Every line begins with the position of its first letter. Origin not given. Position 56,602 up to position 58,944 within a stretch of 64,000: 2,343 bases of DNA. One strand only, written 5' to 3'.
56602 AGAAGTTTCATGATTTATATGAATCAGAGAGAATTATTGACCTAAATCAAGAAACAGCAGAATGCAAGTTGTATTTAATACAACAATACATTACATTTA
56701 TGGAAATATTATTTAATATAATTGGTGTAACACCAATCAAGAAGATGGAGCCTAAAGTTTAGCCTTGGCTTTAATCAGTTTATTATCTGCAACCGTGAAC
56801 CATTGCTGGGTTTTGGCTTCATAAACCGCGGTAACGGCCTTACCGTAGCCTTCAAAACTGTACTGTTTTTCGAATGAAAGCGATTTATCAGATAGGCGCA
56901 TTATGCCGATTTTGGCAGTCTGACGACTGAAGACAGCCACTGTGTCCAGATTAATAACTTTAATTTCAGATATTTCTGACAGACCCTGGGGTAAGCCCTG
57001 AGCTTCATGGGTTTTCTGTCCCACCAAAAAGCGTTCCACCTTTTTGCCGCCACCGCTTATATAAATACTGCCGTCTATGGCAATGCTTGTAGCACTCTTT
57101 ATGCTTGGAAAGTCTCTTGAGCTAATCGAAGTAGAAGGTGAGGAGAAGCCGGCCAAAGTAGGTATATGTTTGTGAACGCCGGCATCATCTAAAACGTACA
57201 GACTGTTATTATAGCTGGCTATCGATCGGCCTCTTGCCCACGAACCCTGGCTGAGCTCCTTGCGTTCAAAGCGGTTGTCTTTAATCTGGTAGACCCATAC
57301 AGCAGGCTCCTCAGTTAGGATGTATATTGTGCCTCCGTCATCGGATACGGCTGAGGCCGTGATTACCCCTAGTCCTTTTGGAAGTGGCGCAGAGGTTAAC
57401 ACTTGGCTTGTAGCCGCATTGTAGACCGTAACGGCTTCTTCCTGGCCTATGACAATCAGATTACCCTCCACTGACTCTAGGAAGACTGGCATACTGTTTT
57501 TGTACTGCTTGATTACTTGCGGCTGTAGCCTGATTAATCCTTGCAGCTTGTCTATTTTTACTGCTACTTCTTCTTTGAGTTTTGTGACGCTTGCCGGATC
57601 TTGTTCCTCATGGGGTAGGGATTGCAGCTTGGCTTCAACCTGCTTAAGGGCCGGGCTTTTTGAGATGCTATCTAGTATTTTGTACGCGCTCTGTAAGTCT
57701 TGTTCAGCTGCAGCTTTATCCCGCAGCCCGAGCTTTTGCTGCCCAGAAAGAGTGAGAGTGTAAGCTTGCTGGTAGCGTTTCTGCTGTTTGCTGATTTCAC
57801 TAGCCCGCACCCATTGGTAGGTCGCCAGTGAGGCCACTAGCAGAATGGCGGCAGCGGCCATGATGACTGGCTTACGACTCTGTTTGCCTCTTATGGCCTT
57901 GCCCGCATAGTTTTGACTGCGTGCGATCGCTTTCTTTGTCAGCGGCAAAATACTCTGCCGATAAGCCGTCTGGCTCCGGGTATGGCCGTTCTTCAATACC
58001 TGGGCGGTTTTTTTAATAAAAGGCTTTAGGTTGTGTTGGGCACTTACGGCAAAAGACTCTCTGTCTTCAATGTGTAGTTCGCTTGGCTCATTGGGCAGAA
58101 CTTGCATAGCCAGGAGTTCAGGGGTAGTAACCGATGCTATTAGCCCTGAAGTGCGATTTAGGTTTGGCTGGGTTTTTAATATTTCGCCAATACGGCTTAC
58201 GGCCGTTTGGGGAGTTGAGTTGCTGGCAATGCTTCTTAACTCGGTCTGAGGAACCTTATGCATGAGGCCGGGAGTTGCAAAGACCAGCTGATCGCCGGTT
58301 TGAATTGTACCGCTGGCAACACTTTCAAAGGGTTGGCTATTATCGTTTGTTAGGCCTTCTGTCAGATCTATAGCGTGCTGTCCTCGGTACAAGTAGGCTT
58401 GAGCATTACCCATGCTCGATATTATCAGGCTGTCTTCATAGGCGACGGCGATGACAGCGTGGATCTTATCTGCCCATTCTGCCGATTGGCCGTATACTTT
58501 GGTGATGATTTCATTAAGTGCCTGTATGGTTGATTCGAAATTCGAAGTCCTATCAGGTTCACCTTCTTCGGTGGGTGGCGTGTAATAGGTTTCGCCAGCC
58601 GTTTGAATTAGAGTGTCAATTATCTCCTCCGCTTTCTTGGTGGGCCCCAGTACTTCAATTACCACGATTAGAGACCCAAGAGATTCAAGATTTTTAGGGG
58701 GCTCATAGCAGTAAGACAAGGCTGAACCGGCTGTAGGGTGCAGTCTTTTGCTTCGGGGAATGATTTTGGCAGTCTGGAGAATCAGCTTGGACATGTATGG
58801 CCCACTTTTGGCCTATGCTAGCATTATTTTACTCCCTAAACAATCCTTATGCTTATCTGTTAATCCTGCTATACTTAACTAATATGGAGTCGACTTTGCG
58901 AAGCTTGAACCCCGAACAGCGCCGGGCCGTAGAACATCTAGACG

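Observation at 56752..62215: UvrD-helicase/RecB-nuclease fusion translationally coupled to a SprT-like metalloprotease, divergent from a PP2C-propeller membrane protein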

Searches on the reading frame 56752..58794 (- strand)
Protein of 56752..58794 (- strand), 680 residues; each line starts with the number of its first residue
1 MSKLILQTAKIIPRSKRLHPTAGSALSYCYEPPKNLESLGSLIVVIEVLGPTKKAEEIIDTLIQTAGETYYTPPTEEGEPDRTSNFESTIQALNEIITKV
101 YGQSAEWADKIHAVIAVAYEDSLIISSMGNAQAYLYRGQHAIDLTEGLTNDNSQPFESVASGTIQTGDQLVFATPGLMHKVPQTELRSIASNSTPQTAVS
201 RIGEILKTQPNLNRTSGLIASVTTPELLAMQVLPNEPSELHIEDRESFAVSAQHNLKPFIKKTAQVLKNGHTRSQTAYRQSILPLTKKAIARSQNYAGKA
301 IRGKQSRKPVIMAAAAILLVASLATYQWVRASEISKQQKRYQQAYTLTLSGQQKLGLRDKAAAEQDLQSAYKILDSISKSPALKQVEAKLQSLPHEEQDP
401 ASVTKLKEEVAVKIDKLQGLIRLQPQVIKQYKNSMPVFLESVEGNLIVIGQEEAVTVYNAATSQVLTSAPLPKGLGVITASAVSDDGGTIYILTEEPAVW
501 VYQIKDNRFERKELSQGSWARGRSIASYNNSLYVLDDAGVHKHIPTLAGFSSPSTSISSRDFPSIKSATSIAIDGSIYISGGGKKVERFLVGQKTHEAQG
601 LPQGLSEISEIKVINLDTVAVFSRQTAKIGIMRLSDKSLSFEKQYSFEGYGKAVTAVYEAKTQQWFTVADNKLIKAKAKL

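Call 5: search_protein_families(library=pfam, proteins=[window:56752-58794:-], max_evalue=0.01)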
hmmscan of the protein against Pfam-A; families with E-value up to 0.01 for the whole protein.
window:56752-58794:- (680 aa): 1 family
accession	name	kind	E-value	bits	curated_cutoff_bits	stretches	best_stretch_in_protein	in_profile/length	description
PF20659.2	MS_C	-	0.0019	19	23.1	0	311-383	33-106/118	Malate synthase, C-terminal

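Call 6: search_protein_families(library=ncbifam, proteins=[window:56752-58794:-], max_evalue=0.01)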
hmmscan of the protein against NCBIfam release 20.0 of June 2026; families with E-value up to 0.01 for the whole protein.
window:56752-58794:- (680 aa): 1 family
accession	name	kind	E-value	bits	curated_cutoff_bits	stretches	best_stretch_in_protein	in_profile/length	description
NF033484.1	Stp1_PP2C_phos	equivalog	0.0014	18.2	230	0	79-165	59-142/232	Stp1/IreP family PP2C-type Ser/Thr phosphatase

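Call 7: search_protein_families(library=padloc, proteins=[window:56752-58794:-], max_evalue=0.01)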
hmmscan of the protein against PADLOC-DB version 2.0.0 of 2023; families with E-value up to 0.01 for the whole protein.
window:56752-58794:- (680 aa): 0 families

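Call 30: find_homologous_proteins(query=window:56752-58794:-, max_evalue=0.001)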
Query window:56752-58794:- (680 aa): 3 proteins with E <= 0.001 among 8000 candidates.
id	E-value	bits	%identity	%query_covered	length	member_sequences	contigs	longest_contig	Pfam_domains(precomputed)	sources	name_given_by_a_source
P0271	0.0e+0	1468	100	100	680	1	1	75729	-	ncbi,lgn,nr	ncbi:MAG TPA: hypothetical protein VNA68_01600 [Candidatus Dormibacteraeota bacterium]|nr:hypothetic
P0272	4.8e-129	450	36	100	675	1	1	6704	-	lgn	-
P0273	5.3e-48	182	24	99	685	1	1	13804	-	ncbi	-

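Call 34: search_solved_structures(query=A2, max_evalue=1, show_alignments=2)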
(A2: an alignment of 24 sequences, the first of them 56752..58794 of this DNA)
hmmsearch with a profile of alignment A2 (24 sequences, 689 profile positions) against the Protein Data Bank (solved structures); distinct sequences matched with E-value up to 1: 41.
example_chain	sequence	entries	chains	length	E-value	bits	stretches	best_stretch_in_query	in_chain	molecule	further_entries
6ihl_A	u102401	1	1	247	0.019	16.5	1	78-148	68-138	Phosphorylated protein phosphatase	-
6ihs_A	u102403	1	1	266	0.022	16.3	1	78-148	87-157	Phosphorylated protein phosphatase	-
6ihu_A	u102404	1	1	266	0.022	16.3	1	78-148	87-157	Phosphorylated protein phosphatase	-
6ihv_A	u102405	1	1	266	0.023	16.3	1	78-148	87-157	Phosphorylated protein phosphatase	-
6ihr_A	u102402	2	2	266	0.023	16.3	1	78-148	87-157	Phosphorylated protein phosphatase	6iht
6ihw_A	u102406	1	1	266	0.023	16.3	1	78-148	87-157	Phosphorylated protein phosphatase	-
5f1m_A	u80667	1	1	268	0.023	16.3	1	78-148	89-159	Phosphorylated protein phosphatase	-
1txo_A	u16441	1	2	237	0.053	15.1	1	55-148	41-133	Putative Bacterial Enzyme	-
2cm1_A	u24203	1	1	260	0.056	15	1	55-148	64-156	SERINE THREONINE PROTEIN PHOSPHATASE PSTP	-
3kb3_B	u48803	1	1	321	0.057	15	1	113-150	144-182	Protein phosphatase 2C 16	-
6zuc_B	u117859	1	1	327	0.058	15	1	113-150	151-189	Protein phosphatase 2C 16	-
9tb6_B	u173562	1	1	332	0.059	14.9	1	113-150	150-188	Protein phosphatase 2C 16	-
9h0h_B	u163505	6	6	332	0.059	14.9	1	113-150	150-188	Protein phosphatase 2C 16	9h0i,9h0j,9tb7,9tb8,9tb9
4la7_B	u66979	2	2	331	0.059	14.9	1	113-150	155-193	Protein phosphatase 2C 16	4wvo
8ay6_B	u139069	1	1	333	0.059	14.9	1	113-150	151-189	Protein phosphatase 2C 16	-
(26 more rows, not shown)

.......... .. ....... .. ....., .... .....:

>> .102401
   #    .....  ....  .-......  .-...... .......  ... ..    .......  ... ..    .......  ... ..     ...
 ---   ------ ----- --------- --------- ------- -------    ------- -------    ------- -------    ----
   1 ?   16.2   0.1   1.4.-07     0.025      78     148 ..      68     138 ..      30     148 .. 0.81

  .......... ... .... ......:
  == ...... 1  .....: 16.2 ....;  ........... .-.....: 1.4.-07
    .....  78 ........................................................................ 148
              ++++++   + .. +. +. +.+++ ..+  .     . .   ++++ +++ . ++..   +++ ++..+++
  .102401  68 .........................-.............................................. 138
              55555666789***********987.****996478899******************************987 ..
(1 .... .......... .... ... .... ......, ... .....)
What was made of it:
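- On PP2C/PPM phosphatase (divergent gene): GDSR aligns to GSAE (call 34).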

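Call 35: search_protein_families(library=pfam, alignment_id=A2, max_evalue=0.01)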
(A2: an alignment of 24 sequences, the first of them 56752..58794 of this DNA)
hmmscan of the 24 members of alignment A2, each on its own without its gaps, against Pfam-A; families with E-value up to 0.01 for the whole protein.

A. member 1, window:56752-58794:- (680 aa): 1 family
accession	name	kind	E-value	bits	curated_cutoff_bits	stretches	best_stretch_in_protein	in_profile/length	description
PF20659.2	MS_C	-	0.0019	19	23.1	0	311-383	33-106/118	Malate synthase, C-terminal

B. families by the number of members that match (of 24 scanned): 4 families
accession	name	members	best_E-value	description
PF10938.13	YfdX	1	0.00024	YfdX protein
PF20659.2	MS_C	1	0.0019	Malate synthase, C-terminal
PF07096.16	DUF1358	1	0.0086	Protein of unknown function (DUF1358)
PF23409.1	Beta-prop_EML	1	0.0091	Echinoderm microtubule-associated protein first beta-propeller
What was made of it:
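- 56752..58794 (-): Divergent 680-aa gene: N-terminal PP2C-like (PPM-fold) domain (about residues 1-243), disordered linker, a long helix with a hydrophobic stretch (about 307-356), coiled coil (about 360-417) and a C-terminal beta-propeller (about 420-680). It is an optional neighbour, not a core part of the pair. No Pfam domain (calls 5, 35).
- On PP2C/PPM phosphatase (divergent gene): No Pfam PP2C hit in 24 orthologues (call 35).
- Closest known: Bacterial PP2C. Different: No Pfam or NCBIfam membership (calls 5, 6, 35).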

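Call 42: find_homologous_proteins(query=A2, max_evalue=1e-10)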
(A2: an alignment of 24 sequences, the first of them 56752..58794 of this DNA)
Query A2 (24 sequences) (680 aa, profile of the alignment): 4 proteins with E <= 1e-10 among 8000 candidates.
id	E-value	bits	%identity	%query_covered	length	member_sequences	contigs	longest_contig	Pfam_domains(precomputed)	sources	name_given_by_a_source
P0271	1.7e-220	752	100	100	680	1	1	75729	-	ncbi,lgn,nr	ncbi:MAG TPA: hypothetical protein VNA68_01600 [Candidatus Dormibacteraeota bacterium]|nr:hypothetic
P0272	6.5e-161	555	36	100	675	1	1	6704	-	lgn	-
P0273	5.0e-140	486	24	99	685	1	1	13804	-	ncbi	-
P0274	1.1e-31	128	20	81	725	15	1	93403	PF08450.19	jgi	jgi:hypothetical protein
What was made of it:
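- Tried and rejected: Homologue searches for the PP2C-like protein returned only 3-4 proteins because of the word-index limit (calls 30, 42).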

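Call 65: predict_structure(alignment_id=A3)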
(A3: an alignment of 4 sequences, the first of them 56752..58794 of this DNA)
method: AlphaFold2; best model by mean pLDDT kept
length: 680 residues; sequences in the alignment: 4
mean_pLDDT: 75.3   pTM: 0.48
mean pLDDT of the five models: 75.3, 73.9, 71.2, 70.9, 66.2
residues with pLDDT >= 90: 98; 70-90: 390; 50-70: 109; < 50: 83
segments of 3 or more residues with pLDDT < 50: 16-20, 245-309, 395-398
pLDDT, mean of each block of 10 residues (from residue 1): 75 60 76 74 88 78 84 60 88 84 62 89 89 87 77 77 88 91 86 85 80 85 72 59 49 34 31 32 36 35 43 54 59 82 90 87 91 89 82 58 85 84 87 82 90 86 88 84 87 86 90 66 81 84 76 74 66 75 74 71 73 85 86 73 80 84 89 85
secondary structure, 60 per line:
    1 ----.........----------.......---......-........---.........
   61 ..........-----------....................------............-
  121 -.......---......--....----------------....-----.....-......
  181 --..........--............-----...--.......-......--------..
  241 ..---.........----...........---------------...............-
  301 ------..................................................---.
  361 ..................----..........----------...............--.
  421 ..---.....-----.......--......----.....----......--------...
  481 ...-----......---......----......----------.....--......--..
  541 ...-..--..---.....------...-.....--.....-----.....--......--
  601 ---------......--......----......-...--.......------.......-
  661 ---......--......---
elements in order (helices of 4 or more, strands of 3 or more residues): E5-13 E24-30 H34-39 E41-48 H52-70 H82-101 E111-119 E122-128 E132-137 E140-143 E160-163 E169-173 H175-180 H183-192 H195-206 E217-223 H225-230 E239-242 H246-254 H259-269 H285-299 H307-356 H360-378 H383-392 H403-417 E420-422 E426-430 E436-442 E445-450 E455-459 E464-469 E478-483 E489-494 E498-503 E508-513 E524-528 E531-536 E539-543 E554-558 E569-573 E576-580 E586-590 E593-598 E610-615 E618-623 E628-633 E640-646 E653-659 E664-669 E672-677
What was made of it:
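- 56752..58794 (-): Model pLDDT 75 (call 65).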

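Call 69: fold_search(model_id=the predicted structure, library=pdb)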
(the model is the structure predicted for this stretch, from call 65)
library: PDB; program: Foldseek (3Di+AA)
matches with E <= 10: 1884; with E <= 0.001: 1761
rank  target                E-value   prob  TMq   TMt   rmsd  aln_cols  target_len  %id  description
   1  7mq8_SG               7.5e-11  1.00  0.29  0.47  20.8       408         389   12  Cryo-EM structure of the human SSU processome, state pre-A1 (released 2021-09-22)
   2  8gfv_B                9.7e-11  1.00  0.27  0.50  12.5       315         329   11  CryoEM structure of beta-2-adrenergic receptor in complex with GTP-bound Gs heterotrimer (transition intermediate #1 o (released 2024-03-06)
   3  9ijj_Q                1.1e-10  1.00  0.28  0.40  57.7       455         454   10  In situ structure of the central apparatus in mouse sperm axoneme. (released 2025-06-04)
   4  4j0w                  1.6e-10  1.00  0.28  0.54   6.0       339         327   10  Structure of U3-55K (released 2013-06-05)
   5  5g04_R                2.1e-10  1.00  0.29  0.48  11.0       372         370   12  Structure of the human APC-Cdc20-Hsl1 complex (released 2016-05-25)
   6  6q6g_R                2.5e-10  1.00  0.28  0.46  11.0       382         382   12  Cryo-EM structure of the APC/C-Cdc20-Cdk2-cyclinA2-Cks2 complex, the D1 box class (released 2019-09-11)
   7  4jxm                  2.6e-10  1.00  0.28  0.54   6.0       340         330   10  Crystal structure of RRP9 WD40 repeats (released 2013-04-17)
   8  9jco_B                2.8e-10  1.00  0.27  0.49  15.0       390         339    9  Cryo-EM structure of the proton-sensing GPCR (GPR4)-Gs protein complex at pH 6.5 (released 2025-07-09)
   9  8unw_B                2.9e-10  1.00  0.27  0.49  10.7       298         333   11  CryoEM structure of beta-2-adrenergic receptor in complex with GTP-bound Gs heterotrimer (Class L) (released 2024-03-06)
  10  9md1_B                5.4e-10  1.00  0.27  0.51   6.0       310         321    7  Buspirone-bound serotonin 1A (5-HT1A) receptor-Gz protein complex (released 2025-08-13)
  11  8iod_B                6.0e-10  1.00  0.27  0.50  11.7       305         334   11  Cryo-EM structure of the PG-901-bound human melanocortin receptor 5 (MC5R)-Gs complex (released 2023-09-20)
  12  8ge3_B                6.7e-10  1.00  0.26  0.46  14.1       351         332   10  CryoEM structure of beta-2-adrenergic receptor in complex with nucleotide-free Gs heterotrimer (#4 of 20) (released 2024-03-06)
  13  9lul_K                7.1e-10  1.00  0.25  0.31  35.9       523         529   10  Local refinement of stacked like DDB1-DDA1-DET1-Ube2e2-COP1 complex (layer 1) (released 2026-01-28)
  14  8geh_B                7.8e-10  1.00  0.28  0.52   6.6       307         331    8  CryoEM structure of beta-2-adrenergic receptor in complex with nucleotide-free Gs heterotrimer (#18 of 20) (released 2024-03-06)
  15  7klj_A                7.8e-10  1.00  0.27  0.51   6.7       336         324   12  Crystal structure of the WD-repeat domain of human KIF21A (released 2020-12-16)
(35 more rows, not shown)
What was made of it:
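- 56752..58794 (-): Foldseek: tPphA PP2C 2j86_B E 1.5e-9, TMt 0.60, and WD40 propellers at E about 1e-10 (call 69).
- On PP2C/PPM phosphatase (divergent gene): The fold alone matches (call 69).
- Closest known: Bacterial PP2C. Same: The N-terminal domain fold matches (2j86_B TMt 0.60; call 69).
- Checked: Its model shows a PP2C-like N-terminal domain, a long helix with a hydrophobic stretch, coiled coil and a C-terminal beta-propeller (calls 65, 69).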
